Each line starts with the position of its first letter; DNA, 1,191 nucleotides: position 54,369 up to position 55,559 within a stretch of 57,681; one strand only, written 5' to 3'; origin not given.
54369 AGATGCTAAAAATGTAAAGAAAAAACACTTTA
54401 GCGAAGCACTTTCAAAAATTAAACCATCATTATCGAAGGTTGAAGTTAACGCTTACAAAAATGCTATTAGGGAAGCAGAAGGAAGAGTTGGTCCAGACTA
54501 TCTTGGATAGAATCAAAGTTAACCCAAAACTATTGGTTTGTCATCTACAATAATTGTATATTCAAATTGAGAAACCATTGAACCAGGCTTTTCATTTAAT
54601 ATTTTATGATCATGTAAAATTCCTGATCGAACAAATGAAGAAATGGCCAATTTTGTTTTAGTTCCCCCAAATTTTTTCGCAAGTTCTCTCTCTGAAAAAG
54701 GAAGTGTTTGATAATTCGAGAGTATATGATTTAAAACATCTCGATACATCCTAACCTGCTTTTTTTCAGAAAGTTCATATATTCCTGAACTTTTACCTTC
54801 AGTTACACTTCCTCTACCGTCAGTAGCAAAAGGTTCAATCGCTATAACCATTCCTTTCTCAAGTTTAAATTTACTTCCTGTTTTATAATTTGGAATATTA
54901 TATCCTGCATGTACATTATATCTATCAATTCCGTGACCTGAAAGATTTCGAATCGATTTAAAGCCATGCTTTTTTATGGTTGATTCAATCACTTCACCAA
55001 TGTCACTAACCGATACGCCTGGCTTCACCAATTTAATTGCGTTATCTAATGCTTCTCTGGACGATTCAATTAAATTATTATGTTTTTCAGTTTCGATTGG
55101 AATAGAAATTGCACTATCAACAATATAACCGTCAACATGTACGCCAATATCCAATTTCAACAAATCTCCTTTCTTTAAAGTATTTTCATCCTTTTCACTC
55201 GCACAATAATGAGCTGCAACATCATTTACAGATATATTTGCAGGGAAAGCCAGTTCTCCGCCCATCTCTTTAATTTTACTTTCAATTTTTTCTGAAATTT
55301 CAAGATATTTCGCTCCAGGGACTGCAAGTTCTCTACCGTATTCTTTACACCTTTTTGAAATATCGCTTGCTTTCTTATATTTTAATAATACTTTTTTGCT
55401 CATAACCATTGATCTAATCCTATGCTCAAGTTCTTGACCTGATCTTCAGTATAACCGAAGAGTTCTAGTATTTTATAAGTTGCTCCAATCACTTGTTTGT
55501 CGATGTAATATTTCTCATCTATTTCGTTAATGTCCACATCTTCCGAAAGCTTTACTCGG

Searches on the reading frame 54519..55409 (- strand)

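Call 27: search_protein_families(library=pfam, proteins=[window:54519-55409:-], max_evalue=0.001)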
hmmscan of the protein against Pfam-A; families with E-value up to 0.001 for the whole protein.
window:54519-55409:- (296 aa): 1 family
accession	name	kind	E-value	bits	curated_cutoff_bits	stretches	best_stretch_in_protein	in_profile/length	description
PF00557.29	Peptidase_M24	-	2.1e-38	132.6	23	1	11-225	3-204/208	Metallopeptidase family M24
